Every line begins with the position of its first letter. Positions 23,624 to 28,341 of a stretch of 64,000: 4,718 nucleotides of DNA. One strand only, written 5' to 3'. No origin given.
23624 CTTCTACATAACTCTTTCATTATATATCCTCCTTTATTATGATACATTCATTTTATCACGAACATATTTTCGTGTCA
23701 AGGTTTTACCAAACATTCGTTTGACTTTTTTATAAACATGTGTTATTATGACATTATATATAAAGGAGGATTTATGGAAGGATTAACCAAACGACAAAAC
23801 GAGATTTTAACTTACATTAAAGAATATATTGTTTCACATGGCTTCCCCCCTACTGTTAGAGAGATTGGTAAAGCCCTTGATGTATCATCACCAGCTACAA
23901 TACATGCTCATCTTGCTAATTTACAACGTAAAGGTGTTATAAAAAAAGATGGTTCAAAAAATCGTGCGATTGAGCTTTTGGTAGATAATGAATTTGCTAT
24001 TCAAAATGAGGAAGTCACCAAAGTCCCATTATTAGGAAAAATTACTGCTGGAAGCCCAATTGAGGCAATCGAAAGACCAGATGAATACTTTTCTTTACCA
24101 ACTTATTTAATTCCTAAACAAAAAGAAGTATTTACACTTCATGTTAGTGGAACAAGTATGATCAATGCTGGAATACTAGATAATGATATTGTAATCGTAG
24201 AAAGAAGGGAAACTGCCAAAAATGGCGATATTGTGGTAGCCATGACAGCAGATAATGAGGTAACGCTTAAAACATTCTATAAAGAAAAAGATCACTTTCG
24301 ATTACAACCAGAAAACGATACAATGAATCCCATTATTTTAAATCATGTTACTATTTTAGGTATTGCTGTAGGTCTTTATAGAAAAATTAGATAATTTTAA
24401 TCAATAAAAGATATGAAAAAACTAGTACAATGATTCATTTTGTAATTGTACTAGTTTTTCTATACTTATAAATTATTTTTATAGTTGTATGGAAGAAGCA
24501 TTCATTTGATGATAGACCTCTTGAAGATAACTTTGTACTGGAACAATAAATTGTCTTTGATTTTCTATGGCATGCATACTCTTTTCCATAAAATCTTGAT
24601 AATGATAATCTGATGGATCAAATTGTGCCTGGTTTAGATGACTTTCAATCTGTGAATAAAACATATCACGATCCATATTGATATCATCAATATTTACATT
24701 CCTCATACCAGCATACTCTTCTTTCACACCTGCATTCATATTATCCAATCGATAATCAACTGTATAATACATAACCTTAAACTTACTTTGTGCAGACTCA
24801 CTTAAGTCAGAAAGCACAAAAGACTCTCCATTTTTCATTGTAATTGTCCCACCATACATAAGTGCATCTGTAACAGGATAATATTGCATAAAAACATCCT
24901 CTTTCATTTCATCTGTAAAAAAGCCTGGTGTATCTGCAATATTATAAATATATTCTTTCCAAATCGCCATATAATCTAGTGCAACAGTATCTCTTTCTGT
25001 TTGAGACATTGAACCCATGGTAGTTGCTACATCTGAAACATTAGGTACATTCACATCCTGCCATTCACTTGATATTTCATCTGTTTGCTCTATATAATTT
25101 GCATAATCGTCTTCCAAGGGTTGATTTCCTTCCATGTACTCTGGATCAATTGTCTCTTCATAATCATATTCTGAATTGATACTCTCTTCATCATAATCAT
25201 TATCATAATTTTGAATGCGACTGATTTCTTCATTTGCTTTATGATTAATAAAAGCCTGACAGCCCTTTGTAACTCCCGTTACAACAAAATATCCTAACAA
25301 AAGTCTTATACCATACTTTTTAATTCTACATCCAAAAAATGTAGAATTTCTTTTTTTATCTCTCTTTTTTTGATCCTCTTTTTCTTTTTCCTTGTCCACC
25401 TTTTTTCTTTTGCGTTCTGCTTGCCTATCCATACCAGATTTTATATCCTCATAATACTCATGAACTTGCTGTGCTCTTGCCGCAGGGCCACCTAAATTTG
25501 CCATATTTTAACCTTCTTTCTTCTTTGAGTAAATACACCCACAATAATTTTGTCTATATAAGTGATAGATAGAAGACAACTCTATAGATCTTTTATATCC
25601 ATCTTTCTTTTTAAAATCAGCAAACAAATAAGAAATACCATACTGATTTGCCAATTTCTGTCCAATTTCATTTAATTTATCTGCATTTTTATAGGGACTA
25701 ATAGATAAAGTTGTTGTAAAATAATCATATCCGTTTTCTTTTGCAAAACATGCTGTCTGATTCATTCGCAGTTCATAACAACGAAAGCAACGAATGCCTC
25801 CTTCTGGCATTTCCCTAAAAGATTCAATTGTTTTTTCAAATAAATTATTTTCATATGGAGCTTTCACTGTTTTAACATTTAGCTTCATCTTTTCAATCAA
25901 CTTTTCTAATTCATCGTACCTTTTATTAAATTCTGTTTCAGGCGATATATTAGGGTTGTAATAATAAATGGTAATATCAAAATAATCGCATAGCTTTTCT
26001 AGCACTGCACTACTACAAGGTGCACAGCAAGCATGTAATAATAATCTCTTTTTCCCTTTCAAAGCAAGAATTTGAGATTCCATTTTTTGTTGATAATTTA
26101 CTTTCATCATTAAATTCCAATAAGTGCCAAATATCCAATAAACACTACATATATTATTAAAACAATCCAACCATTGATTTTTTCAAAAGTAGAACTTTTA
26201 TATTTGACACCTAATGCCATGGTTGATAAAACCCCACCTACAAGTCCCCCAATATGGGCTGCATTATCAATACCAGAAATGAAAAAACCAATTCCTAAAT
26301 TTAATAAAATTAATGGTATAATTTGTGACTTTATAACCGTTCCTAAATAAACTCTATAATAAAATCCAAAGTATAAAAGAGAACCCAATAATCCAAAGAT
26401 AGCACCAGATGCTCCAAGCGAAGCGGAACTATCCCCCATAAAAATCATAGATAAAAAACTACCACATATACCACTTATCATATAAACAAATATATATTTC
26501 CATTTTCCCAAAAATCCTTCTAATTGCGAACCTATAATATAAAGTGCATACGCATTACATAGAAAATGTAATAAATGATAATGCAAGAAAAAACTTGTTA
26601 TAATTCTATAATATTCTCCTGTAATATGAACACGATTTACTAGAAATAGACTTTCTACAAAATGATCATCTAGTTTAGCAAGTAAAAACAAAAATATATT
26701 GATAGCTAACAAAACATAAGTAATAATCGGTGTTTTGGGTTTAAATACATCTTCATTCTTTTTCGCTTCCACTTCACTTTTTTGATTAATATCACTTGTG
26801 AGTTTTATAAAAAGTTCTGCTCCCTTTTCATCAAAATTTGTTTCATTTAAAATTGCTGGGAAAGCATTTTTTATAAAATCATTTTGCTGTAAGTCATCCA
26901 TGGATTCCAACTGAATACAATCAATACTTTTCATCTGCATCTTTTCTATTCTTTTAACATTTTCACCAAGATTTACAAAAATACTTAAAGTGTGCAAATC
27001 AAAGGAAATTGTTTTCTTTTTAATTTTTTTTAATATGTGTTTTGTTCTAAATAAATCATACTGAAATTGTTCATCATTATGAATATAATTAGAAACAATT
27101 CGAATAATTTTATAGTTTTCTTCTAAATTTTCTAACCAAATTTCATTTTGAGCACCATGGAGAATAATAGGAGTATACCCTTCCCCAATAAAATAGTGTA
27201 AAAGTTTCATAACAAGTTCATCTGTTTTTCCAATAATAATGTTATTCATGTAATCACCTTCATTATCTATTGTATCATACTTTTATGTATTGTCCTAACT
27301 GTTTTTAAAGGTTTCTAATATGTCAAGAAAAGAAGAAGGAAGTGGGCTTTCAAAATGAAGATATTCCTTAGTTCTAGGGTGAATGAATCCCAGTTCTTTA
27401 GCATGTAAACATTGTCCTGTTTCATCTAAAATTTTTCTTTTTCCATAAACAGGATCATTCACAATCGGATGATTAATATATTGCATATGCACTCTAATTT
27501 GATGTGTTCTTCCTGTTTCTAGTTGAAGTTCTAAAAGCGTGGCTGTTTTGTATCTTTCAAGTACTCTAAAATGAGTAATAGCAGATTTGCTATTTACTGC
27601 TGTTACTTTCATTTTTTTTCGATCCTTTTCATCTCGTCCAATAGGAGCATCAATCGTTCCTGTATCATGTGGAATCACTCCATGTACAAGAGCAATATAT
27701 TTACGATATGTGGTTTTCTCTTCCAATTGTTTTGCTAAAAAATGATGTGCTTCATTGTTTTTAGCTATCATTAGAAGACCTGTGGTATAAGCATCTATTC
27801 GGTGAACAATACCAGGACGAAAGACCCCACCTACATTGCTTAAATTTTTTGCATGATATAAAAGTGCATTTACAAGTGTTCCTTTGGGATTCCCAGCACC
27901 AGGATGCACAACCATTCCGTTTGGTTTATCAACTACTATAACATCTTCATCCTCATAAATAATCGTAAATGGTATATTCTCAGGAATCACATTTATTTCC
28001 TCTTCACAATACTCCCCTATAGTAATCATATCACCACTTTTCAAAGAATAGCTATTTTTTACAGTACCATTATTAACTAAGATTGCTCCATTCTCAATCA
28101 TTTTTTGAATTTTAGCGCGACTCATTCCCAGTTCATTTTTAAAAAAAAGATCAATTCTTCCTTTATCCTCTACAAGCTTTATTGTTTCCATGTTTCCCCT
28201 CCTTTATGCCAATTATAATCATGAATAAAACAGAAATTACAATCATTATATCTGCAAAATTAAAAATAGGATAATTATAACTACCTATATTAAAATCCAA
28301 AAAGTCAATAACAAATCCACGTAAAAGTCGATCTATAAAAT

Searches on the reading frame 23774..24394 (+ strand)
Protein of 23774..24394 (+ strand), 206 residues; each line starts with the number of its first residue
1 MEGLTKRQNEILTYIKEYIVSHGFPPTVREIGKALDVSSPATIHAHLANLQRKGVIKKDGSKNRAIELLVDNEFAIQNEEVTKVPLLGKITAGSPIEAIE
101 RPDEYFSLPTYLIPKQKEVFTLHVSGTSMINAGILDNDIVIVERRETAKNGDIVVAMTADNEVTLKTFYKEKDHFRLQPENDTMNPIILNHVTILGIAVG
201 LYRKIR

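Call 5: search_protein_families(library=pfam, proteins=[window:23774-24394:+], max_evalue=0.01)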
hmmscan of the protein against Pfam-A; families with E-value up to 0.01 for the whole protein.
window:23774-24394:+ (206 aa): 3 families
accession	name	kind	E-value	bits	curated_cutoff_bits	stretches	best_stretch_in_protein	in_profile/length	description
PF00717.28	Peptidase_S24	-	5.5e-33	113.5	23.3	1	85-199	1-116/116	Peptidase S24-like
PF01726.22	LexA_DNA_bind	-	1.3e-23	83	23.7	1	1-65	1-65/65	LexA DNA binding domain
PF00196.25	GerE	-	0.00017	21.6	23.5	1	4-53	3-44/57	Bacterial regulatory proteins, luxR family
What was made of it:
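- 23774..24394 (+): lexA (206 aa). Pfam LexA_DNA_bind 1.3e-23 and Peptidase_S24 5.5e-33 (call 5).
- Checked: lexA at 23774..24394(+) has the LexA_DNA_bind and Peptidase_S24 domains (call 5).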

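Call 6: find_related_loci(query=window:23774-24394:+, collection=genome_contigs, flank=4000)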
Query window:23774-24394:+ (206 aa) in genome_contigs; peptide patterns used: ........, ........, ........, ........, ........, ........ (x = any residue, [..] = any of these).
205 stretches matched a pattern; 75 encode a relative of the query (tblastn E <= 1e-3); 75 distinct loci.
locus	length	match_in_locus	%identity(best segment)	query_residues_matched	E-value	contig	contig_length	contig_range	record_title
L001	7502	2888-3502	84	1-205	3e-117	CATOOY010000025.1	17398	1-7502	MAG TPA_asm: uncultured Erysipelotrichaceae bacterium isolate MGG30896_1680015486 genome assembly, contig: SAMEA4643411_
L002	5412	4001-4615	85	1-205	2e-116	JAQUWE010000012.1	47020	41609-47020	MAG: Bacilli bacterium isolate STD2_183 NODE_2579_length_47020_cov_4.958437_Sandtown_D2, whole genome shotgun sequence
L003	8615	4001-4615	84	1-205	5e-114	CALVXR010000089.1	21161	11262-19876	MAG: uncultured Bacilli bacterium isolate E15__bin26 genome assembly, contig: E15__k127_2288929, whole genome shotgun se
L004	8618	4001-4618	81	1-205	1e-108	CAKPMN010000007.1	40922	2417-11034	MAG: uncultured Bacilli bacterium isolate REFINED_METABAT215_TOP10_CONTIGS_1500_ASSEMBLY_K77_MERGED__Hadza_PheChl_Fiber-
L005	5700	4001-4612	81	1-205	1e-108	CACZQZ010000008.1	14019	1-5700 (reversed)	MAG: uncultured Erysipelotrichaceae bacterium isolate RUG12867 genome assembly, contig: RUG12867_asm_8, whole genome sho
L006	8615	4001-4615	80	1-205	5e-108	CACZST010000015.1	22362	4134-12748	MAG: uncultured Erysipelotrichaceae bacterium isolate RUG12921 genome assembly, contig: RUG12921_asm_15, whole genome sh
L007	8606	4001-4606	81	4-205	2e-107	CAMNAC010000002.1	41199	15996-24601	MAG: uncultured Tenericutes bacterium isolate SRR873597_bin.99_metaWRAP_v1.3_MAG genome assembly, contig: NODE.1693_leng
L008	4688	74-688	79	1-205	3e-107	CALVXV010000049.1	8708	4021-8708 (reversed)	MAG: uncultured Bacilli bacterium isolate BRZ_MN__bin27 genome assembly, contig: BRZ_MN__NODE_5678_length_8708_cov_11.49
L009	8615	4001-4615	78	1-205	8e-107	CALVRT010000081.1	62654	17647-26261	MAG: uncultured Bacilli bacterium isolate E0_DP__bin64 genome assembly, contig: E0_DP__k127_1647364, whole genome shotgu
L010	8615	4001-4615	77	1-205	3e-104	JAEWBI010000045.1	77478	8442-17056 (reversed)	MAG: Bacillota bacterium isolate OH_PBB_246 k127_1375973, whole genome shotgun sequence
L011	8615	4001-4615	77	1-205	8e-104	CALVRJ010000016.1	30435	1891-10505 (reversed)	MAG: uncultured Bacilli bacterium isolate BRZ_HN__bin10 genome assembly, contig: BRZ_HN__NODE_1039_length_30435_cov_9.59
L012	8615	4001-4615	78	1-205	5e-104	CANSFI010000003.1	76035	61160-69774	MAG TPA_asm: uncultured Tenericutes bacterium isolate SRR15730532_bin.52_metawrap_v1.3_MAG genome assembly, contig: NODE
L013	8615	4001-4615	76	1-205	6e-104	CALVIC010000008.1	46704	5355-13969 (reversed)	MAG: uncultured Bacilli bacterium isolate BRZ_DB__bin97 genome assembly, contig: BRZ_DB__NODE_777_length_46704_cov_6.765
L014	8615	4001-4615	77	1-205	1e-103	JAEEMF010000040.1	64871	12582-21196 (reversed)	MAG: Bacilli bacterium isolate Tb.RUG.233 k141_5376187_flag=0_multi=48.9069_len=64871, whole genome shotgun sequence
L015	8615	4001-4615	76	1-205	4e-103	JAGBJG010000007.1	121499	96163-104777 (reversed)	MAG: Bacilli bacterium isolate RGIG9169 Water_deer_Reticulum-5__c456, whole genome shotgun sequence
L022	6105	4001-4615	73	1-205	7e-101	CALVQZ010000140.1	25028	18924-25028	MAG: uncultured Bacilli bacterium isolate E09__bin297 genome assembly, contig: E09__k127_884663, whole genome shotgun se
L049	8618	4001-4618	52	1-205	5e-67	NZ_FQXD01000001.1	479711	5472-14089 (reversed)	Virgibacillus chiguensis strain CGMCC 1.6496, whole genome shotgun sequence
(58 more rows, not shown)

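Call 45: search_solved_structures(query=window:23774-24394:+, max_evalue=1e-10, show_alignments=1)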
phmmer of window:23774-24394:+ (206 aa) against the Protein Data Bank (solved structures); distinct sequences matched with E-value up to 1e-10: 16.
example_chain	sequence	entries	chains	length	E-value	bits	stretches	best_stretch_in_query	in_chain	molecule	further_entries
3k2z_A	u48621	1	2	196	6.3e-36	127.1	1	4-205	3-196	LexA repressor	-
7b5g_A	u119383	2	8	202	1.2e-29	106.6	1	1-203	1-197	LexA repressor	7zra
7ocj_A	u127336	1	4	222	1.7e-29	106.2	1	1-203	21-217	LexA repressor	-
1jhh_A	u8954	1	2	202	3.2e-29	105.3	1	1-203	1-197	LEXA REPRESSOR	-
3jso_A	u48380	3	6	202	8.2e-29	103.9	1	1-203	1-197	LexA repressor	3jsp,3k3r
8trg_I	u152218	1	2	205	8.7e-29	103.8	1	1-203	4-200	LexA repressor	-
1jhf_A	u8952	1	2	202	1.2e-28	103.4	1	1-203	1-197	LEXA REPRESSOR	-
8s7g_A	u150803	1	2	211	1.3e-26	96.8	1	3-203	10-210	LexA repressor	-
1jhc_A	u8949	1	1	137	2.1e-17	66.7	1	79-203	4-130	LEXA REPRESSOR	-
6a2q_A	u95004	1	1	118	3.7e-17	65.9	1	93-205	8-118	LexA repressor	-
6a2r_A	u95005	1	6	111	6.2e-17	65.2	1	93-205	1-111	LexA repressor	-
6a2s_A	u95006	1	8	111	1.6e-16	63.8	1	93-205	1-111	LexA repressor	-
8gms_A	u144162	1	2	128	2.3e-16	63.3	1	84-203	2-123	LexA repressor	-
6a2t_A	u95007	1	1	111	4.3e-16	62.4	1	93-205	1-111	LexA repressor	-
1jhe_A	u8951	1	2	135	8.4e-16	61.5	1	79-203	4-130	LEXA REPRESSOR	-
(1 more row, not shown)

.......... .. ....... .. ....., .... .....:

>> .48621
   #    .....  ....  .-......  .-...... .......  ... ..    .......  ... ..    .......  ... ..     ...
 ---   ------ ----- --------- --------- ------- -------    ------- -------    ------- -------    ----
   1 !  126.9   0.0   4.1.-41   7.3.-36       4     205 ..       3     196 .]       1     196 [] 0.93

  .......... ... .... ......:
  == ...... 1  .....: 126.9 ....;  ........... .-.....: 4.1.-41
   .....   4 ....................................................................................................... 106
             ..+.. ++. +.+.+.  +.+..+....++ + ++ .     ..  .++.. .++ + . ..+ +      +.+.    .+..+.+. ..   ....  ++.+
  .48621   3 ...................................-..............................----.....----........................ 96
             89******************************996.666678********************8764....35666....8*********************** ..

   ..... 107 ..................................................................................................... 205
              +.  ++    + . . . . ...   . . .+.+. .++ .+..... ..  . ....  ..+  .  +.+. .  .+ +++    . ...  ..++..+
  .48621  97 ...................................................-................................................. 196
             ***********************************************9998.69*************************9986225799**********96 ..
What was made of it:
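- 23774..24394 (+): Matches solved LexA structures at 6e-36, with the Ala-Gly cleavage site (ITAGSP) and the GTSM serine motif aligned, and a lysine in VTLKTF (call 45).
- On LexA (neighbouring gene): The alignment to solved LexA 3k2z shows AG in ITAGSP, Ser in GTSM and Lys in VTLKTF (call 45).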

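Call 62: search_protein_families(library=pfam, proteins=[L001:565-2535:-, L049:549-2594:-, L049:2656-2910:-, L049:3078-3743:-, L022:3118-3669:-], max_evalue=0.00001)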
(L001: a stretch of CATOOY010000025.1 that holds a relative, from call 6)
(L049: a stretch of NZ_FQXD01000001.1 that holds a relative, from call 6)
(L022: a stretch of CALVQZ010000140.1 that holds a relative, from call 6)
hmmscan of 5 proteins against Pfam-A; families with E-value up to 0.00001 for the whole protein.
L001:565-2535:- (656 aa): 5 families
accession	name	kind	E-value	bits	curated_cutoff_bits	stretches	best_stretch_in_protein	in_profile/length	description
PF00456.26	Transketolase_N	-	4.6e-107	358.3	22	1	2-329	2-331/334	Transketolase, thiamine diphosphate binding domain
PF02779.29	Transket_pyr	-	8.7e-45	152.9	27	1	347-514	4-173/174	Transketolase, pyrimidine binding domain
PF22613.1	Transketolase_C_1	-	7.6e-26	91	27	1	527-638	1-113/113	Transketolase-like TK C-terminal domain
PF00676.26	E1_dh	-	1.5e-07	31.1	22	1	111-241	100-223/300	Dehydrogenase E1 component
PF02780.25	Transketolase_C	-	4.9e-06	26.9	25.9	0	538-579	10-50/124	Transketolase, C-terminal domain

L049:549-2594:- (681 aa): 5 families
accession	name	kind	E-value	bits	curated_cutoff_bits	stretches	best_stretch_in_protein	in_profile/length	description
PF00456.26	Transketolase_N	-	1.2e-151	504.9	22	1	19-352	2-334/334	Transketolase, thiamine diphosphate binding domain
PF02779.29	Transket_pyr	-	7.8e-56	188.9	27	1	368-539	2-173/174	Transketolase, pyrimidine binding domain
PF22613.1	Transketolase_C_1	-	6.3e-45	152.5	27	1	555-668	1-113/113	Transketolase-like TK C-terminal domain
PF02780.25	Transketolase_C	-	1.2e-11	45.1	25.9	1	563-672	6-124/124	Transketolase, C-terminal domain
PF00676.26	E1_dh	-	4.3e-06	26.4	22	1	123-260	95-224/300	Dehydrogenase E1 component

L049:2656-2910:- (84 aa): 1 family
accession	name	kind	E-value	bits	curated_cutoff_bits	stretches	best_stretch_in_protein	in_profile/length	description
PF05979.17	DUF896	-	2.1e-30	104.8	24.2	1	13-75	2-64/64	Bacterial protein of unknown function (DUF896)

L049:3078-3743:- (221 aa): 1 family
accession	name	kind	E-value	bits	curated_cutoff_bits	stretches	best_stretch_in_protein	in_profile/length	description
PF00239.26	Resolvase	-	2.5e-23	83.2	23.3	1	10-154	1-143/145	Resolvase, N terminal domain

L022:3118-3669:- (183 aa): 3 families
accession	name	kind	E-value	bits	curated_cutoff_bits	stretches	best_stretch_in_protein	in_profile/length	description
PF01330.27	RuvA_N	-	3.3e-20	72.4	23.6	1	1-59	1-61/61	RuvA N terminal domain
PF07499.19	RuvA_C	-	1.4e-12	48.3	24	1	140-181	2-46/47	RuvA, C-terminal domain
PF14520.12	HHH_5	-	7.3e-10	39.6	27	1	69-126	1-56/57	Helix-hairpin-helix domain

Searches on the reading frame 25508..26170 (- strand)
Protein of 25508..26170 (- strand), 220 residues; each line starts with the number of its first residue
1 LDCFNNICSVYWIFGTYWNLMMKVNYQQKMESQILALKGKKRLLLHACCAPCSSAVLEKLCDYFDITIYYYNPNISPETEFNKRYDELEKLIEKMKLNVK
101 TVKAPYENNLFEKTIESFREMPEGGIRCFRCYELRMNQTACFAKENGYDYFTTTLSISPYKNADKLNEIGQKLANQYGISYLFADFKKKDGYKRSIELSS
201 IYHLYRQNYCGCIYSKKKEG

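Call 26: search_protein_families(library=pfam, proteins=[window:25508-26170:-], max_evalue=0.00001)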
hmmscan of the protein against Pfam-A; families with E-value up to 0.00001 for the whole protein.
window:25508-26170:- (220 aa): 1 family
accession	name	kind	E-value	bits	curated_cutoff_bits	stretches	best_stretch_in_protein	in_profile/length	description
PF02677.20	QueH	-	1.2e-67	227.9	23.5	1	43-217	1-174/175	Epoxyqueuosine reductase QueH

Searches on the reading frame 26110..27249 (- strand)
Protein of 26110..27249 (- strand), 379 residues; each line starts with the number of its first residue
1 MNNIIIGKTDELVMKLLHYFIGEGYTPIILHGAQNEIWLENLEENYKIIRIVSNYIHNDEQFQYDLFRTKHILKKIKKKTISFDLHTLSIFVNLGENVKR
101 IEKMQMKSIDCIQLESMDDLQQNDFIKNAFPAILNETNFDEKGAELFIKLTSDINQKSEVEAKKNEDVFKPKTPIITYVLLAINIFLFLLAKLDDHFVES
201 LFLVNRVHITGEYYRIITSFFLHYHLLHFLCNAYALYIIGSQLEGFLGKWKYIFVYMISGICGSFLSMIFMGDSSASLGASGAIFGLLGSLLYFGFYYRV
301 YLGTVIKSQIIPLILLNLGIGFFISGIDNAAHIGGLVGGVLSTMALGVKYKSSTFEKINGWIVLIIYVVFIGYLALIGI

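Call 26: search_protein_families(library=pfam, proteins=[window:26110-27249:-], max_evalue=0.00001)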
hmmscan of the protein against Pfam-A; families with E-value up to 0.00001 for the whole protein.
window:26110-27249:- (379 aa): 1 family
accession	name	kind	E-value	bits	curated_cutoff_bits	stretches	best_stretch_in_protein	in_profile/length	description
PF01694.28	Rhomboid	-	1e-33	117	22.6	1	211-346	2-140/143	Rhomboid domain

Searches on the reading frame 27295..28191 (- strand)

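Call 26: search_protein_families(library=pfam, proteins=[window:27295-28191:-], max_evalue=0.00001)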
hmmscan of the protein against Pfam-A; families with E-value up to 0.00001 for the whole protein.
window:27295-28191:- (298 aa): 2 families
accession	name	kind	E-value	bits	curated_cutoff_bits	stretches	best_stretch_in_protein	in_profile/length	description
PF00849.27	PseudoU_synth_2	-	3.7e-37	128.3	26.8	1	83-237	1-151/152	RNA pseudouridylate synthase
PF01479.30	S4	-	5.2e-07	29.7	22.8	1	24-56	15-48/48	S4 domain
